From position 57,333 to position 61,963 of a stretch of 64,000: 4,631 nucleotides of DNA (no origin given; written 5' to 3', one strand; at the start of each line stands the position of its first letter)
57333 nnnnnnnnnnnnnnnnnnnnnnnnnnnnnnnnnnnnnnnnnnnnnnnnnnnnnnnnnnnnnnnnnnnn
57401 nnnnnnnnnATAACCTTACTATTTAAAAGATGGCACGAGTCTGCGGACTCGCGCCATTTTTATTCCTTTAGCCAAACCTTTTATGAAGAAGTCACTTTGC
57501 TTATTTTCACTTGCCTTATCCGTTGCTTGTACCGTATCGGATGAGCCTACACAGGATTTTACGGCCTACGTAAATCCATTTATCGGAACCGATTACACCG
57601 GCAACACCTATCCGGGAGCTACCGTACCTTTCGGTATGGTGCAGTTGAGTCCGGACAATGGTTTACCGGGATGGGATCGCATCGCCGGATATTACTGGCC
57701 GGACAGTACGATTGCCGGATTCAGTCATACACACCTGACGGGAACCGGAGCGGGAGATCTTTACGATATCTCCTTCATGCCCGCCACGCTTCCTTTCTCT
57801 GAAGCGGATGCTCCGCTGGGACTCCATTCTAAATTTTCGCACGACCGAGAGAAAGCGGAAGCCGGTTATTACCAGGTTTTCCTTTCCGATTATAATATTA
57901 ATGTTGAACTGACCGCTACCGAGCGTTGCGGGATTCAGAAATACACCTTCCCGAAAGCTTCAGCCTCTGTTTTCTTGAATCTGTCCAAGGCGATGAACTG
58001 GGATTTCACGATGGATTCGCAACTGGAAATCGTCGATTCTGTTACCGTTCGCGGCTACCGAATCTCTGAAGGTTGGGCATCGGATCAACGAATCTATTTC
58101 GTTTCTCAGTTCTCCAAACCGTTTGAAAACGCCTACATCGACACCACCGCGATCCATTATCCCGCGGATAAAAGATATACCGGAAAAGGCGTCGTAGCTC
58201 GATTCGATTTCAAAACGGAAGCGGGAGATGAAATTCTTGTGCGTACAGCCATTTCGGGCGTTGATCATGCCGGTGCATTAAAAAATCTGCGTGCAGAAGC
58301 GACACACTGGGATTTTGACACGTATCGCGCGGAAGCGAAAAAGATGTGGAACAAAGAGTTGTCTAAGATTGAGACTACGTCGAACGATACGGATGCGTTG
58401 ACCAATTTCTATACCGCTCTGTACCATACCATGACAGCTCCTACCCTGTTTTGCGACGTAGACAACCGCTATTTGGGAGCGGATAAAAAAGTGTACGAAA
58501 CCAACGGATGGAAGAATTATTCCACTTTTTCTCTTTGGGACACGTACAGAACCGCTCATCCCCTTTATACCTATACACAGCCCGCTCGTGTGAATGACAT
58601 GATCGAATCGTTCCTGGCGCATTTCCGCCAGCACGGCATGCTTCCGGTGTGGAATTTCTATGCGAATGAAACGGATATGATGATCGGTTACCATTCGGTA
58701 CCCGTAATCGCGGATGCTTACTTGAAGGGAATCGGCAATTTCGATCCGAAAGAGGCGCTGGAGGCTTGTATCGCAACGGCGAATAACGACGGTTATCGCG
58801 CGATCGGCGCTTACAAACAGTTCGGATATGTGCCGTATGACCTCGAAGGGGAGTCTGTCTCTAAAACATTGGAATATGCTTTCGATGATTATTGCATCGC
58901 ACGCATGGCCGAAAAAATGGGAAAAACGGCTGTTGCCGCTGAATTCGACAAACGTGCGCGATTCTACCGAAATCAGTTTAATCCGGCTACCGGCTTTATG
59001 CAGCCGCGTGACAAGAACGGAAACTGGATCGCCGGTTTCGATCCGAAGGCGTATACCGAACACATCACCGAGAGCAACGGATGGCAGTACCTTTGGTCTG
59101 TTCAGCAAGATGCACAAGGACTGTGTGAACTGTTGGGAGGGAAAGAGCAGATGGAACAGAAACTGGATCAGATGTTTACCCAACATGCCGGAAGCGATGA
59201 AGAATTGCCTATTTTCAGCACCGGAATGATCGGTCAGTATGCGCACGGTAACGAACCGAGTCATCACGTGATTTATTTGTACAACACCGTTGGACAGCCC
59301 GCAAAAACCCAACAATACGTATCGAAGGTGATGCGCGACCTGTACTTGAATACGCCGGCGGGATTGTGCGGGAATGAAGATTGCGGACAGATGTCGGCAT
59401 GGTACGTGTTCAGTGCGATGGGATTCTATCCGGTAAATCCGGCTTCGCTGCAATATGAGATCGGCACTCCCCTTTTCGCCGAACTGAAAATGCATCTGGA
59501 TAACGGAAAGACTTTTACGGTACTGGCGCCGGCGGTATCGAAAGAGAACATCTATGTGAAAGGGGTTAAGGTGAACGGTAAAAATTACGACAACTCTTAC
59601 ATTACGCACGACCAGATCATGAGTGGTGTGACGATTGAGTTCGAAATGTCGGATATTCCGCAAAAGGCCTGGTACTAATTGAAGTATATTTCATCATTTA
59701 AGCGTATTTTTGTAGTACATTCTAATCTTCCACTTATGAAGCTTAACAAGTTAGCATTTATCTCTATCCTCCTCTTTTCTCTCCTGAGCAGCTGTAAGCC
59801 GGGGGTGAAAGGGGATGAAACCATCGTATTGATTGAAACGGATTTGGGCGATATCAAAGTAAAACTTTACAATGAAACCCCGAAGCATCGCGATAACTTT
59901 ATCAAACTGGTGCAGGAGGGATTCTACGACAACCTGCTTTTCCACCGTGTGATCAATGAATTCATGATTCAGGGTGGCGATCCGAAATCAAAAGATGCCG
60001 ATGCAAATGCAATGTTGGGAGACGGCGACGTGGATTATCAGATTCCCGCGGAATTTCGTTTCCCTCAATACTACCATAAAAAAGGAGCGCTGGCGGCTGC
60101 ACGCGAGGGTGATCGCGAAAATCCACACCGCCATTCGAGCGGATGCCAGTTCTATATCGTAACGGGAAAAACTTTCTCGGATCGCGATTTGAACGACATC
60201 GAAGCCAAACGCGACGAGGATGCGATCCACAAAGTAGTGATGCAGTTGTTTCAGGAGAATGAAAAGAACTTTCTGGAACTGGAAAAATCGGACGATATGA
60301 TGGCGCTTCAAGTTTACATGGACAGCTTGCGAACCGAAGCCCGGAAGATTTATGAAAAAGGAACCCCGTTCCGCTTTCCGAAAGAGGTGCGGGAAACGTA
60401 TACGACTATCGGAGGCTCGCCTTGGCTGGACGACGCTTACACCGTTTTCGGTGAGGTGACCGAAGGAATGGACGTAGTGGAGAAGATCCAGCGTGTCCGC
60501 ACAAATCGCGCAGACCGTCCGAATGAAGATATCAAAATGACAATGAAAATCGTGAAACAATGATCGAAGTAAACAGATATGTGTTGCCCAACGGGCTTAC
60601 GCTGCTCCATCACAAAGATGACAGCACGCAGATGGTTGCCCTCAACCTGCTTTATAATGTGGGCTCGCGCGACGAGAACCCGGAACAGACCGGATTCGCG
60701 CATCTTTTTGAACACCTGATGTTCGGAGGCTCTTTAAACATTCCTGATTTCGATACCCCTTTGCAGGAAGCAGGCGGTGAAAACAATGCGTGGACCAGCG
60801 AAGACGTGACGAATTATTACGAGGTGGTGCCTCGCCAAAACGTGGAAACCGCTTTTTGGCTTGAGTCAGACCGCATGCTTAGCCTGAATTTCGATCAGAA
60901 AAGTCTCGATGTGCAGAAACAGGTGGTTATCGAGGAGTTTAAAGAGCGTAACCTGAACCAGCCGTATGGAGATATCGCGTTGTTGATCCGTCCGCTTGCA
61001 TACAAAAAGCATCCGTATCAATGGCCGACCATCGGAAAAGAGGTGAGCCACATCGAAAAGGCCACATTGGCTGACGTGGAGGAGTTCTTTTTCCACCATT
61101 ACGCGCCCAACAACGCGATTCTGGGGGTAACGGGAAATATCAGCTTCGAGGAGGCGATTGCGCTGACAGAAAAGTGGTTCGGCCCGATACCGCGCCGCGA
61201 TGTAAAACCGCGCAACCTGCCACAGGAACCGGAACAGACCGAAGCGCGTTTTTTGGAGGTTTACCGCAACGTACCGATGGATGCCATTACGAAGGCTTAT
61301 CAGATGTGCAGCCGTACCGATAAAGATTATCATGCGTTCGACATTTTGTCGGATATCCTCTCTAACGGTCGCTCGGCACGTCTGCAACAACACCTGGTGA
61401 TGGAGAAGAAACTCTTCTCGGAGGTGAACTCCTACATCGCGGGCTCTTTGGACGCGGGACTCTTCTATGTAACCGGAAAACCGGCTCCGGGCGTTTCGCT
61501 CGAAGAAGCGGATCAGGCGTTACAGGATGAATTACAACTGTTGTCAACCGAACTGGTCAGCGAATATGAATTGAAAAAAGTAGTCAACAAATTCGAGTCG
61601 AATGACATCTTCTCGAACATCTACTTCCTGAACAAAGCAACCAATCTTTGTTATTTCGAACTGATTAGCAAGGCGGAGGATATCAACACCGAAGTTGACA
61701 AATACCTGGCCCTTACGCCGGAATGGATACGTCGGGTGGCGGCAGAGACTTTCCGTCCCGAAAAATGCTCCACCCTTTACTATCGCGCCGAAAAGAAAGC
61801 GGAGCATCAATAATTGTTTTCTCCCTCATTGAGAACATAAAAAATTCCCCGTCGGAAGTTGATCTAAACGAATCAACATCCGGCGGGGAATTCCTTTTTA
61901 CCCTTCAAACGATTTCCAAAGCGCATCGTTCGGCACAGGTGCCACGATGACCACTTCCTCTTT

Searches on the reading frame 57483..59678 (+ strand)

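Call 103: search_protein_families(library=pfam, proteins=[window:57483-59678:+], max_evalue=0.00001)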
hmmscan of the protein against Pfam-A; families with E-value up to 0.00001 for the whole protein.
window:57483-59678:+ (731 aa): 2 families
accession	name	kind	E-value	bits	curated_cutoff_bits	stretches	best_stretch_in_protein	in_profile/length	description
PF07971.18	Glyco_hydro_92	-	7.4e-183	609.2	24.6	1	264-724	1-464/464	Glycosyl hydrolase family 92 catalytic domain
PF17678.7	Glyco_hydro_92N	-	4.9e-76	256.1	34.5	1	29-258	1-236/236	Glycosyl hydrolase family 92 N-terminal domain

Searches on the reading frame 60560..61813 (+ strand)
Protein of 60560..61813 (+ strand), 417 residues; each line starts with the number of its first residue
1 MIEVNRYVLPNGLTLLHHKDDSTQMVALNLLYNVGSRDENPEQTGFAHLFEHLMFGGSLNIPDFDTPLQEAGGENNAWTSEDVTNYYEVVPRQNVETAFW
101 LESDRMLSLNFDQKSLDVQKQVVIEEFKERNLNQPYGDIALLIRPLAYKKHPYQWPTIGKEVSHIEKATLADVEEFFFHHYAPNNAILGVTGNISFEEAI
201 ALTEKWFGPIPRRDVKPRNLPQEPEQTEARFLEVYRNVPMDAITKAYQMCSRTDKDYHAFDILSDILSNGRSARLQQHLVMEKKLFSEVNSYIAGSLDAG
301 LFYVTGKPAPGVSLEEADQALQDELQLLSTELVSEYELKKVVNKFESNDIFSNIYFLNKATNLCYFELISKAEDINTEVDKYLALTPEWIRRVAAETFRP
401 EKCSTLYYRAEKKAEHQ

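Call 103: search_protein_families(library=pfam, proteins=[window:60560-61813:+], max_evalue=0.00001)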
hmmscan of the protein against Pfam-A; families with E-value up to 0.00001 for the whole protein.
window:60560-61813:+ (417 aa): 2 families
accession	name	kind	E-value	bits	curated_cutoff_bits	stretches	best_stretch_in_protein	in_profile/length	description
PF05193.26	Peptidase_M16_C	-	3.6e-32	112.1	23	1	168-344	2-180/181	Peptidase M16 inactive domain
PF00675.25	Peptidase_M16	-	1.5e-19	70.8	22.3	1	19-134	6-123/149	Insulinase (Peptidase family M16)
